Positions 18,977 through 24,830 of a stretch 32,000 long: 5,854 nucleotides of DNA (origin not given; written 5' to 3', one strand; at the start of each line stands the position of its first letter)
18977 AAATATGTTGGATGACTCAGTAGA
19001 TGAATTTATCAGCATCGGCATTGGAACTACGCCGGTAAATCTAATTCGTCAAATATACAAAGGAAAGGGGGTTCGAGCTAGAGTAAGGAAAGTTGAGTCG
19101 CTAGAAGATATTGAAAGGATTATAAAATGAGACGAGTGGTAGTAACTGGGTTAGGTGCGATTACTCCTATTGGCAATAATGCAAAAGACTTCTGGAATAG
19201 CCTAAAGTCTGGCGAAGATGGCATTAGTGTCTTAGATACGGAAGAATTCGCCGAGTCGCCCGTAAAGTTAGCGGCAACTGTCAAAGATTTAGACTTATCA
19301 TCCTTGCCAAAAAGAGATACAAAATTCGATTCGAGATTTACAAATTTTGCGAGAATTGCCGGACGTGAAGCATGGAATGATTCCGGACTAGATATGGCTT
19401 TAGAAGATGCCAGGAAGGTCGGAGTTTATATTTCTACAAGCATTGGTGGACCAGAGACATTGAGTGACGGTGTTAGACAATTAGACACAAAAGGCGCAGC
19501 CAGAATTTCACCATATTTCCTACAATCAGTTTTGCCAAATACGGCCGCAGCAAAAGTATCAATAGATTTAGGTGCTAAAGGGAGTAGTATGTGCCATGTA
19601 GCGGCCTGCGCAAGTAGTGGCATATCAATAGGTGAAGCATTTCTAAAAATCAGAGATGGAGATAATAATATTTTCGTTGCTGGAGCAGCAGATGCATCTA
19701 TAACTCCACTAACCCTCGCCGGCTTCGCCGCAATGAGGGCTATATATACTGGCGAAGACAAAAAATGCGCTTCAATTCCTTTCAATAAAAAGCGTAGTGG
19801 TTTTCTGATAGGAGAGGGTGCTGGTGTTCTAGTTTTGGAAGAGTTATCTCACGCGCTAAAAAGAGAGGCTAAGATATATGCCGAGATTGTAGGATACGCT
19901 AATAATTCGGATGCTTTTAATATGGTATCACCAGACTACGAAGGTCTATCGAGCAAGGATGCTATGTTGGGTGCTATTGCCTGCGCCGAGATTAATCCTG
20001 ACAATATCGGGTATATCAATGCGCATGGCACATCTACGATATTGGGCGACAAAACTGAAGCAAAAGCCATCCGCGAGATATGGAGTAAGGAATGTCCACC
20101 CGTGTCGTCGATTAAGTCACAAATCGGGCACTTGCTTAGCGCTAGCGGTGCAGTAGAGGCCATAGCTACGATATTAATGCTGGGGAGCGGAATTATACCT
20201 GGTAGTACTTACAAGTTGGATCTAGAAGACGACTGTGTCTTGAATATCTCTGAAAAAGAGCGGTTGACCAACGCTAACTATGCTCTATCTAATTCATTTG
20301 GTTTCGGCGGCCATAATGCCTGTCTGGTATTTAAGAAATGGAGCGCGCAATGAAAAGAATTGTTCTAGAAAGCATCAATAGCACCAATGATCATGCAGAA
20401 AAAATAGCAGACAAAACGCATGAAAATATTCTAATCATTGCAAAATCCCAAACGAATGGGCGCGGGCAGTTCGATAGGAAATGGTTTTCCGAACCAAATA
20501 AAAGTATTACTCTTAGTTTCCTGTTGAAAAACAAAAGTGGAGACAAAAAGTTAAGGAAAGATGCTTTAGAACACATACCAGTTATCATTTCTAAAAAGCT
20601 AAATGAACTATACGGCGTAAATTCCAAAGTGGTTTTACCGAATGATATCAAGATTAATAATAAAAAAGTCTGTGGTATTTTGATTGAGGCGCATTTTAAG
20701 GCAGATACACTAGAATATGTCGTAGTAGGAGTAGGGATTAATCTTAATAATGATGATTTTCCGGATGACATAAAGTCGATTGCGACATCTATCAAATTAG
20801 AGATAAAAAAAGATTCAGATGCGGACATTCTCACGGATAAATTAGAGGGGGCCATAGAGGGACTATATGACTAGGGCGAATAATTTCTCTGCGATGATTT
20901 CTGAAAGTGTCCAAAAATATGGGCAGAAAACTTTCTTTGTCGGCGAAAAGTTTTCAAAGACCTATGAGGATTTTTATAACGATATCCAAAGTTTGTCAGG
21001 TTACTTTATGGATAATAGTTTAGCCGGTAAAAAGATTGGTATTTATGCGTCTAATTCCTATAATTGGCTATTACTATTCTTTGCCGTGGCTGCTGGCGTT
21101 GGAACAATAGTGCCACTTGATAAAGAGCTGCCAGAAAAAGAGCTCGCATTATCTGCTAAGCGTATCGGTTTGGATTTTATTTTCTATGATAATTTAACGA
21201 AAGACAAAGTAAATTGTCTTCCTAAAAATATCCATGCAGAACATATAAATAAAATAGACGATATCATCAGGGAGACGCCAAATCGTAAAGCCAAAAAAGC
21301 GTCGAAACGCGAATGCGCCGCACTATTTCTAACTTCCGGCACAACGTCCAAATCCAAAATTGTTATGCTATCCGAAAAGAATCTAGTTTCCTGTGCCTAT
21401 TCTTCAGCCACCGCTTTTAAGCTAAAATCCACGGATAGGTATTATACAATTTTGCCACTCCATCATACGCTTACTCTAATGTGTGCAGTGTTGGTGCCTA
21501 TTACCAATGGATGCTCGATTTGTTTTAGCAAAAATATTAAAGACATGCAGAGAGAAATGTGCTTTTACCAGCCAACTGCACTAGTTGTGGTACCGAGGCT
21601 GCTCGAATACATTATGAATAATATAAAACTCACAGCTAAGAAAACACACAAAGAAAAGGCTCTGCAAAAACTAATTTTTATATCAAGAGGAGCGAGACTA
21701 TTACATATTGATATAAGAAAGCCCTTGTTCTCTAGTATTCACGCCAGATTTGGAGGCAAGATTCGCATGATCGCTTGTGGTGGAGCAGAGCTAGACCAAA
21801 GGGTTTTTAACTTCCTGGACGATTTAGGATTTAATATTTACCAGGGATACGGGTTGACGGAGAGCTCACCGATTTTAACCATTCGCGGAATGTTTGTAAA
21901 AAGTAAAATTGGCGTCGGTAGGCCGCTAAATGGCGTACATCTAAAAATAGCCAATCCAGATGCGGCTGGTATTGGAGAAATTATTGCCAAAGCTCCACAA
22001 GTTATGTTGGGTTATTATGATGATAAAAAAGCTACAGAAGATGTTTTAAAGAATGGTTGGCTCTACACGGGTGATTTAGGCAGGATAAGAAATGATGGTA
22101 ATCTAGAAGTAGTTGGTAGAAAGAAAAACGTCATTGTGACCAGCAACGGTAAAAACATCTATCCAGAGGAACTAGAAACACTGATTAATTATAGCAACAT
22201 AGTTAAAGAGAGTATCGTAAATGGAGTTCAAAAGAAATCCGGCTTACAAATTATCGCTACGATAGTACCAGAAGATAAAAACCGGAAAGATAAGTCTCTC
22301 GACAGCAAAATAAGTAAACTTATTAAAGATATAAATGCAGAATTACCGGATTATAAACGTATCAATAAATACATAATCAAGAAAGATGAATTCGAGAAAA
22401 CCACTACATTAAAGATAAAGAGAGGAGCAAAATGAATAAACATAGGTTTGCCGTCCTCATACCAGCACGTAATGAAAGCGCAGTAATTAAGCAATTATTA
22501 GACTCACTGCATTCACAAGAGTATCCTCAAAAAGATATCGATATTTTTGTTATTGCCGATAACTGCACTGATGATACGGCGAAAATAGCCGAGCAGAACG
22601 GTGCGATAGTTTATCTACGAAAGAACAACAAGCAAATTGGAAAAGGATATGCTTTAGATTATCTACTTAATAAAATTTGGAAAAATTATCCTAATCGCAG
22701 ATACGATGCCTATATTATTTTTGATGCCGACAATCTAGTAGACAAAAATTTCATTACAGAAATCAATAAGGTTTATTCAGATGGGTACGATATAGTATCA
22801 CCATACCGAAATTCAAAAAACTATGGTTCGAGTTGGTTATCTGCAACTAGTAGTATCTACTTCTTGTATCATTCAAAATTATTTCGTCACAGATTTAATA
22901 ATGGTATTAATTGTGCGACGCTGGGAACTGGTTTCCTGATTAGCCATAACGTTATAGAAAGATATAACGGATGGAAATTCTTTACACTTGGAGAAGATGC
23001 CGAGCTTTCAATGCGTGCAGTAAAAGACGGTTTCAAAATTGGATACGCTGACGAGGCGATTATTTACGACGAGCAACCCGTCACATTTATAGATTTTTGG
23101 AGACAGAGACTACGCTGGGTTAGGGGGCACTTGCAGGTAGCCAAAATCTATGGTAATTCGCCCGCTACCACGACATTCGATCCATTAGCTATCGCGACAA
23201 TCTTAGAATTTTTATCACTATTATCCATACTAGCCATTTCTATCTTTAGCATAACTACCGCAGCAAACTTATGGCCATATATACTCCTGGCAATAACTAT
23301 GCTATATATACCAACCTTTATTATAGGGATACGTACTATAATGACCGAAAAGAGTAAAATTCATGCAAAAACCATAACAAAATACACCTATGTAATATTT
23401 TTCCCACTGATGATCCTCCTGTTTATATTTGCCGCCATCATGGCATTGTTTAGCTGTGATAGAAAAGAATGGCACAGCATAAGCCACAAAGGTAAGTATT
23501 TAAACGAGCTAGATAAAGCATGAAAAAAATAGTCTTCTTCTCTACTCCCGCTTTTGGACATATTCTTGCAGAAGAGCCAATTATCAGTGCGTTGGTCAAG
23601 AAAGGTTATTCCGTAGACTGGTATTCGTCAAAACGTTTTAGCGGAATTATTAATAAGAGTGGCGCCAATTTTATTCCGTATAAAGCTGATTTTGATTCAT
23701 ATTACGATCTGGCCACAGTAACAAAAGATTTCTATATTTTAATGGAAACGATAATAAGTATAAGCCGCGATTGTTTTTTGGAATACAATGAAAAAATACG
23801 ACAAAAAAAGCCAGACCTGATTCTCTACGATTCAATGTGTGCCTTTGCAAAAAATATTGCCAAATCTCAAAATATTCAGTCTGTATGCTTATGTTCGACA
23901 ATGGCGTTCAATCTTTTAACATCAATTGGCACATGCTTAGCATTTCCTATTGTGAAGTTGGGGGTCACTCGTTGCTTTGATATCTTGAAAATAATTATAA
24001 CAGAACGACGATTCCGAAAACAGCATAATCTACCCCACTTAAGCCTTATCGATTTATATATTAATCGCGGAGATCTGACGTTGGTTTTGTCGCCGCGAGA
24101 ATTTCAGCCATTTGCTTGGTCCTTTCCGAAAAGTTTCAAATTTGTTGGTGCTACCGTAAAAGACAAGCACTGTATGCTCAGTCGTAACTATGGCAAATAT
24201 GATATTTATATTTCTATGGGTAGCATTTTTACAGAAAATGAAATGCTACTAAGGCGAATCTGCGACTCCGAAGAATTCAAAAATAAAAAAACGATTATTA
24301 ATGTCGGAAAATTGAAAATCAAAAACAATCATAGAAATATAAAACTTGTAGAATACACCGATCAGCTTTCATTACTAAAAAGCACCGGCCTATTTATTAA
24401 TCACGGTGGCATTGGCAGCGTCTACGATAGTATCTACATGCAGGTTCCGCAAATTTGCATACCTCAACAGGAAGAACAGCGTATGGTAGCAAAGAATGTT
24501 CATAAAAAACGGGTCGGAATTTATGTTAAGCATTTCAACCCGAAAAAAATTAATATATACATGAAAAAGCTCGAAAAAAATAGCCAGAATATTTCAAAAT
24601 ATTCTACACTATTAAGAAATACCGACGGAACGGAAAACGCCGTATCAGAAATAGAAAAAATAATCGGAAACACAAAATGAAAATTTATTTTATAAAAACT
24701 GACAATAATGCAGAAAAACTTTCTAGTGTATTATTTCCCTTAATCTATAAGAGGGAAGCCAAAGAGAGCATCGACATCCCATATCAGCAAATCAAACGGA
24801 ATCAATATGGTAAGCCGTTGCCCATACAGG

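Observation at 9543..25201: Self-sufficient condensation-only acyl/glycolipid gene cluster carried as AT-rich cargo: ACC, BirA, ACP, PPTase, FabD, two ketosynthases and three GTs, with no FabG/FabZ/FabI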

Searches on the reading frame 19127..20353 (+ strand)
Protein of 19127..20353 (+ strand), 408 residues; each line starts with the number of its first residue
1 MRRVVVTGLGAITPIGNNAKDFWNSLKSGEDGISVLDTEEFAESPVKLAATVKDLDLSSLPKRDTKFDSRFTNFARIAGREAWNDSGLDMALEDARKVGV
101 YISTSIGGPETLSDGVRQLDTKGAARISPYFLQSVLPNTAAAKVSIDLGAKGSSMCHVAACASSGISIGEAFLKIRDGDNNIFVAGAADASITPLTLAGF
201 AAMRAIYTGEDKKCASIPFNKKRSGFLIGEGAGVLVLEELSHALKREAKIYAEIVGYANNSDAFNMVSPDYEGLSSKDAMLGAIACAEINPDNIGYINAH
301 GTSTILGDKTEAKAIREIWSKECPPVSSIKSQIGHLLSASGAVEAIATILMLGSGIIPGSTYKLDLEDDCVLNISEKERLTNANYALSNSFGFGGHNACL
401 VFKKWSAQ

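Call 4: search_protein_families(library=pfam, proteins=[window:19127-20353:+], max_evalue=0.01)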
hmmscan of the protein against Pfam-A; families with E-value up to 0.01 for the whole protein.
window:19127-20353:+ (408 aa): 2 families
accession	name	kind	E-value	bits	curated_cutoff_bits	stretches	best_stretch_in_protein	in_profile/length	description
PF00109.32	ketoacyl-synt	-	2.6e-46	158.7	20.8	1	1-243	1-252/252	Beta-ketoacyl synthase, N-terminal domain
PF02801.28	Ketoacyl-synt_C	-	2.2e-30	105.5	20.8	1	251-360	1-115/119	Beta-ketoacyl synthase, C-terminal domain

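Call 9: search_protein_families(library=ncbifam, proteins=[window:19127-20353:+], max_evalue=0.001)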
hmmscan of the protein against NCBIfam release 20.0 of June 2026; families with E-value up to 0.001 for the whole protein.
window:19127-20353:+ (408 aa): 20 families
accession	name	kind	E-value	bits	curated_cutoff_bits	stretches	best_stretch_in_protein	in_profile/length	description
TIGR03150.1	fabF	equivalog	3.1e-133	444.4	493.75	1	2-403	1-407/407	beta-ketoacyl-ACP synthase II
NF005589.0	PRK07314.1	subfamily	4.4e-133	444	387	1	1-405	3-412/413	beta-ketoacyl-ACP synthase II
NF004970.0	PRK06333.1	subfamily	3.3e-114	382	525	1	1-406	3-423/424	beta-ketoacyl-ACP synthase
NF006274.0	PRK08439.1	equivalog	3.8e-100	335.5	621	1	1-404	1-405/406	beta-ketoacyl-ACP synthase II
NF006434.0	PRK08722.1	equivalog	3.2e-92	309.5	759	1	2-404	4-413/414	beta-ketoacyl-ACP synthase II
NF005916.1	PRK07910.1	equivalog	1e-85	288.2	560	1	3-404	13-417/418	KasA/KasB family beta-ketoacyl-ACP synthase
NF005935.0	PRK07967.1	equivalog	1.1e-80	271.6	630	1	1-406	1-405/406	beta-ketoacyl-ACP synthase I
NF006587.0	PRK09116.1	equivalog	4e-80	269.6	470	1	1-406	1-408/408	beta-ketoacyl-ACP synthase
NF004618.0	PRK05952.1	equivalog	5.3e-67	226.4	455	1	3-404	3-382/384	beta-ketoacyl-ACP synthase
NF006618.0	PRK09185.1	subfamily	8.5e-65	219.3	407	1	2-404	3-392/394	beta-ketoacyl-ACP synthase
NF005076.0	PRK06501.1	equivalog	1.8e-62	211.6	629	2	130-404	144-422/425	beta-ketoacyl-ACP synthase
NF005490.0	PRK07103.1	equivalog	5.4e-60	203.6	445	1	1-404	3-412/414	polyketide beta-ketoacyl:acyl carrier protein synthase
NF058662.1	cispenta_AmcF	equivalog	3.7e-57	194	325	1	4-403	2-368/369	cispentacin biosynthesis acyltransferase subunit AmcF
NF045894.1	PKS_plus_SDR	equivalog_domain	2.1e-35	121.7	1740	1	81-399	100-421/1515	type I polyketide synthase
NF040607.1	mycolic_Pks13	equivalog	7e-34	116.5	2100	1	6-405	105-526/1680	polyketide synthase Pks13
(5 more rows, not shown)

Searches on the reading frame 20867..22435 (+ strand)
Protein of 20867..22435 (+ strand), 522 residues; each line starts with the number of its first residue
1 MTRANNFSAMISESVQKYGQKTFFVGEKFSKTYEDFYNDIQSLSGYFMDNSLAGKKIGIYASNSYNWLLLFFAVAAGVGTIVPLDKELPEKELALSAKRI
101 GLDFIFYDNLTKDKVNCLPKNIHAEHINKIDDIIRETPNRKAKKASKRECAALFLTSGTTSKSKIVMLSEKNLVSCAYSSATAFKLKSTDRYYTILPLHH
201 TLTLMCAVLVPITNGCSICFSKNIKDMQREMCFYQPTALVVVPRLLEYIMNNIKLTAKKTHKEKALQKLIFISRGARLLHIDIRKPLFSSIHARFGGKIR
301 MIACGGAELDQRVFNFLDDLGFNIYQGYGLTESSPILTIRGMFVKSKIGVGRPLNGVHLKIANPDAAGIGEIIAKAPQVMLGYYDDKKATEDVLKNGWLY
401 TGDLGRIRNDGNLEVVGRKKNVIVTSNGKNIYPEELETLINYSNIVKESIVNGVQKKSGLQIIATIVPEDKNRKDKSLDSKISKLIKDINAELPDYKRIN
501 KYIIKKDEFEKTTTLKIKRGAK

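Call 4: search_protein_families(library=pfam, proteins=[window:20867-22435:+], max_evalue=0.01)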
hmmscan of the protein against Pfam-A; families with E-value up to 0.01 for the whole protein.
window:20867-22435:+ (522 aa): 3 families
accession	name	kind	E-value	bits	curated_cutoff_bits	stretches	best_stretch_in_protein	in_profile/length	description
PF00501.34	AMP-binding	-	6.8e-58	196.7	29.9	1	13-384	3-384/384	AMP-binding enzyme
PF23562.2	AMP-binding_C_3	-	9.5e-10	39.4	20.8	1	421-520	2-106/124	AMP-binding enzyme C-terminal domain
PF13193.12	AMP-binding_C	-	0.00037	21.8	24.5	1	435-514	1-74/76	AMP-binding enzyme C-terminal domain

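Call 9: search_protein_families(library=ncbifam, proteins=[window:20867-22435:+], max_evalue=0.001)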
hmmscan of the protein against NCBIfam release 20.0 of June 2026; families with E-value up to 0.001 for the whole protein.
window:20867-22435:+ (522 aa): 100 families (the best 25 are shown)
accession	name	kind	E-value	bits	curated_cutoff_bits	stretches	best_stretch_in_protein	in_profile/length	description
NF004837.0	PRK06187.1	subfamily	4.2e-60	203.5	476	2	298-519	287-515/531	long-chain-fatty-acid--CoA ligase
TIGR01923.1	menE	equivalog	6.5e-58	196.6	330.15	2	298-502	225-423/442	o-succinylbenzoate--CoA ligase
NF005307.0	PRK06839.1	equivalog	6e-55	186.8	748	2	298-519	265-486/496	o-succinylbenzoate--CoA ligase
NF052269.1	Staph_lig_FadD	equivalog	7.1e-53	179.7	650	2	298-519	266-486/499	long-chain-fatty-acid--CoA ligase FadD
NF002966.0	PRK03640.1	equivalog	1.3e-51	175.8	556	2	293-519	250-473/483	o-succinylbenzoate--CoA ligase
NF005702.0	PRK07514.1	subfamily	1.2e-49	169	558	2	297-517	270-491/506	malonyl-CoA synthase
NF004114.0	PRK05605.1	equivalog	6.5e-44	150.2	766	2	300-519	341-562/575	long-chain-fatty-acid--CoA ligase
NF006182.0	PRK08316.1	subfamily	9.6e-44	149.7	663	2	322-517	313-508/523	fatty acyl-CoA synthetase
NF009233.0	PRK12583.1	subfamily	9.9e-43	146.4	832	2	322-519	344-543/558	fatty acid CoA ligase family protein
NF005801.1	PRK07656.1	equivalog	4e-41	141.2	657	2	299-456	281-439/500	FadD3 family acyl-CoA ligase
NF006523.0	PRK08974.1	equivalog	1.3e-40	139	884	2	298-519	326-546/561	long-chain-fatty-acid--CoA ligase FadD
NF052580.1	Str24CoAsynCasG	equivalog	2.2e-40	138.5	750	2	318-519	341-543/548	steroid-24-oyl-CoA synthetase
NF004511.1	PRK05852.1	equivalog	1.4e-36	126.2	650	2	298-475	275-460/505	FadD7 family fatty acid--CoA ligase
NF005714.0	PRK07529.1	subfamily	1.1e-34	119.8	632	2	299-440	340-495/640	acyl-CoA synthetase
NF006539.0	PRK09029.1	equivalog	2.8e-34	118.8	494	2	298-476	241-410/458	o-succinylbenzoate--CoA ligase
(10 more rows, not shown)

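Call 54: search_solved_structures(query=window:20867-22435:+, max_evalue=1e-20)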
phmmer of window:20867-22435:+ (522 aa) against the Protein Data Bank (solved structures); distinct sequences matched with E-value up to 1e-20: 13.
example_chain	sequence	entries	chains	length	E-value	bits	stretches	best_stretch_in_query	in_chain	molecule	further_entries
5x8f_A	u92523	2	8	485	8.5e-29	103.7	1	298-458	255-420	2-succinylbenzoate--CoA ligase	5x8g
5buq_A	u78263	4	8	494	1e-28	103.4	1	298-458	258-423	2-succinylbenzoate--CoA ligase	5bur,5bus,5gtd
8wev_A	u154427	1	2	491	1.9e-24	89.3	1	298-473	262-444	Feruloyl-CoA Synthetase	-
8weu_A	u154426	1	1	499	2.1e-24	89.2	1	298-473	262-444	Fatty-acyl-CoA synthase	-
7a9j_A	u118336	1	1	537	4.2e-22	81.6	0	307-519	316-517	Cfl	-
4fuq_A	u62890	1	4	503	1.3e-21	80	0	317-518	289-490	Malonyl CoA synthetase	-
3r44_A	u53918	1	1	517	1.6e-21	79.7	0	298-475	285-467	fatty acyl CoA synthetase FADD13 (FATTY-ACYL-CoA SYNTHETASE)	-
6qjz_A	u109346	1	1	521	2.4e-21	79.1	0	298-518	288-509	oxalyl CoA-synthetase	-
4fut_A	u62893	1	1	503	3.2e-21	78.7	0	317-510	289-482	Malonyl CoA synthetase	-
7a9i_A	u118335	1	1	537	5.4e-21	78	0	307-519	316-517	Cfl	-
7kyd_A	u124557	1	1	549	5.4e-21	78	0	299-519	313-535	Long-chain fatty-acyl-CoA synthetase CG6178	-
4gxq_A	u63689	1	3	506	7.4e-21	77.5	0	317-498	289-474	Malonyl CoA synthetase, Benzoate-CoA ligase Chimeric protein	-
3ipl_A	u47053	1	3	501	9.4e-21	77.2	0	291-458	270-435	2-succinylbenzoate--CoA ligase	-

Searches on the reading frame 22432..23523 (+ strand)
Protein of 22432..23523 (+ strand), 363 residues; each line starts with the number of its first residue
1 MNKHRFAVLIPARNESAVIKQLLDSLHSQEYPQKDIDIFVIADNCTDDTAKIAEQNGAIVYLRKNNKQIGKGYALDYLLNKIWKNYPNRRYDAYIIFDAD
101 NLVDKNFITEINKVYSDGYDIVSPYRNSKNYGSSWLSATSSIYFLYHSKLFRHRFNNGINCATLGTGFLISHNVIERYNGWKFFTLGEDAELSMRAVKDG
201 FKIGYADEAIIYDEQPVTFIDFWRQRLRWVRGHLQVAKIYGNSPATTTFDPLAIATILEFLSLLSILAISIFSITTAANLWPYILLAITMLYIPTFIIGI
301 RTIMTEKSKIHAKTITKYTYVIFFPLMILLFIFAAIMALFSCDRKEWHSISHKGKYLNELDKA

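Call 4: search_protein_families(library=pfam, proteins=[window:22432-23523:+], max_evalue=0.01)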
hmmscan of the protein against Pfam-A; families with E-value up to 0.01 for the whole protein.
window:22432-23523:+ (363 aa): 5 families
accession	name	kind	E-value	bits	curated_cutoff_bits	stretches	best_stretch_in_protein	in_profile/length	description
PF13641.12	Glyco_tranf_2_3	-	4.2e-27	96.1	27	1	4-232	1-230/230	Glycosyltransferase like family 2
PF13632.12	Glyco_trans_2_3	-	2.1e-21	77.1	27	1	95-289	3-191/198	Glycosyl transferase family group 2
PF00535.33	Glycos_transf_2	-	1.3e-14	54.9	23.3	1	8-161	2-152/168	Glycosyl transferase family 2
PF13506.12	Glyco_transf_21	-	5.2e-09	36.2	21.7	1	77-231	17-174/174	Glycosyl transferase family 21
PF13704.12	Glyco_tranf_2_4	-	0.00035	21.4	27.5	1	13-106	1-87/98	Glycosyl transferase family 2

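Call 9: search_protein_families(library=ncbifam, proteins=[window:22432-23523:+], max_evalue=0.001)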
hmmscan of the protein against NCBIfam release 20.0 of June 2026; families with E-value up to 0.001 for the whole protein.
window:22432-23523:+ (363 aa): 21 families
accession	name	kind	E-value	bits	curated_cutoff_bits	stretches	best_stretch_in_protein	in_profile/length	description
NF041865.1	EpsU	equivalog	5.7e-31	107.9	700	1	3-242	38-274/394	exopolysaccharide biosynthesis GT2 family glycosyltransferase EpsU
TIGR03937.1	PgaC_IcaA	equivalog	5.6e-13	48.6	422.3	2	171-333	208-381/407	poly-beta-1,6-N-acetyl-D-glucosamine synthase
NF053846.1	glyco_with_XrtP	equivalog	9.6e-12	44.3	520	2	6-111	43-154/440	XrtP-associated glycosyltransferase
TIGR03965.1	mycofact_glyco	equivalog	3.6e-10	39.3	280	1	6-59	76-131/467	mycofactocin biosynthesis glycosyltransferase MftF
NF045692.1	OglycostaseCruG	equivalog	4.2e-10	39.1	600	1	7-306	44-339/386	2'-O-glycosyltransferase CruG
TIGR03030.1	CelA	equivalog_domain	1.9e-09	36.1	699.1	1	169-237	313-381/714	UDP-forming cellulose synthase catalytic subunit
TIGR03469.1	HpnB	hypoth_equivalog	3e-09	36.4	379.25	1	7-57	47-96/386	hopene-associated glycosyltransferase HpnB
TIGR04182.1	glyco_TIGR04182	equivalog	3.9e-09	36.3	325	1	7-86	3-75/293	S-layer glycoprotein N-glycosyltransferase AglJ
NF041875.1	EPS_EpsD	equivalog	5.1e-09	36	370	1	7-64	2-59/325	exopolysaccharide biosynthesis glycosyltransferase EpsD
TIGR04242.1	nodulat_NodC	equivalog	1e-08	34.6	550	1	182-349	233-393/395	chitooligosaccharide synthase NodC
TIGR03111.1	glyc2_xrt_Gpos1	hypoth_equivalog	1.3e-08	34.1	363.95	2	182-334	234-399/439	TIGR03111 family XrtG-associated glycosyltransferase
TIGR04283.1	glyco_like_mftF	equivalog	1.7e-08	34.4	182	1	7-214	2-186/221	TIGR04283 family arsenosugar biosynthesis glycosyltransferase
NF010496.0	PRK13915.1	equivalog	2.3e-07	30.2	262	1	3-75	30-108/307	glucosyl-3-phosphoglycerate synthase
NF011307.0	PRK14716.1-5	equivalog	1.2e-05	24.4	431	1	5-178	63-243/464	glycosyl transferase family protein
TIGR03472.1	HpnI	equivalog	1.5e-05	24.1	310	1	7-288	44-311/373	bacteriohopanetetrol glucosamine biosynthesis glycosyltransferase HpnI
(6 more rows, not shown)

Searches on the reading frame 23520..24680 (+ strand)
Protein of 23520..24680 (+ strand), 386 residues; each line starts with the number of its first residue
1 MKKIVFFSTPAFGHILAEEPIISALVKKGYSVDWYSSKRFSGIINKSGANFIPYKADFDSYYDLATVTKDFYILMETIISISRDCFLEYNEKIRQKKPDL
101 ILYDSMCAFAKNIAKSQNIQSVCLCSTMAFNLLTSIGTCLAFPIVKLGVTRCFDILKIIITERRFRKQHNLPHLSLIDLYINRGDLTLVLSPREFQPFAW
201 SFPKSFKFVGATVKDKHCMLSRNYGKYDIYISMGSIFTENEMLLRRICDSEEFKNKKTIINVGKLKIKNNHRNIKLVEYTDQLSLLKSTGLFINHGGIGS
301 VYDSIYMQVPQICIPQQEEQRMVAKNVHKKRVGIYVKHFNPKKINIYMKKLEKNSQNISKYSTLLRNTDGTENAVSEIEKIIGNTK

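Call 4: search_protein_families(library=pfam, proteins=[window:23520-24680:+], max_evalue=0.01)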
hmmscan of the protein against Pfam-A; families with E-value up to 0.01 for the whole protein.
window:23520-24680:+ (386 aa): 3 families
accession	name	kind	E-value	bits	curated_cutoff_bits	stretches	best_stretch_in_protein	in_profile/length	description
PF00201.24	UDPGT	-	1.2e-09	38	19.5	1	229-336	278-388/499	UDP-glucoronosyl and UDP-glucosyl transferase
PF04101.22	Glyco_tran_28_C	-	1.4e-08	35.4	22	1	265-357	52-146/166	Glycosyltransferase family 28 C-terminal domain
PF06722.18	EryCIII-like_C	-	3.9e-08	33.8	31.7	1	271-355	30-116/145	Erythromycin biosynthesis protein CIII-like, C-terminal domain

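Call 9: search_protein_families(library=ncbifam, proteins=[window:23520-24680:+], max_evalue=0.001)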
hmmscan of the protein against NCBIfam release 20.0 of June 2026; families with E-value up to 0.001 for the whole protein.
window:23520-24680:+ (386 aa): 7 families
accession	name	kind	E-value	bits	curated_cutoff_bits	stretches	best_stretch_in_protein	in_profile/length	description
TIGR01426.2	MGT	subfamily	1.7e-46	159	260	1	7-377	1-386/393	macrolide family glycosyltransferase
NF033129.1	macro_glyco_Mgt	subfamily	1.8e-16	60.1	700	1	3-325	3-330/393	macrolide-inactivating glycosyltransferase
NF000362.1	self_GT_OleI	exception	4.6e-13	49.1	700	1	192-334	218-367/424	OleI family self-immunity macrolide glycosyltransferase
TIGR04516.1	glycosyl_450act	subfamily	1.4e-07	31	440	1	272-338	299-365/418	activator-dependent family glycosyltransferase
NF041548.1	PssE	equivalog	5e-07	29.8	120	1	241-381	11-145/146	PssE/Cps14G family polysaccharide biosynthesis glycosyltransferase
NF009102.0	PRK12446.1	equivalog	7e-05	21.9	339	0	1-102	1-96/352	undecaprenyldiphospho-muramoylpentapeptide beta-N-acetylglucosaminyltransferase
TIGR01133.1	murG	equivalog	0.00076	18.6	250.25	0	272-367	237-339/353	undecaprenyldiphospho-muramoylpentapeptide beta-N-acetylglucosaminyltransferase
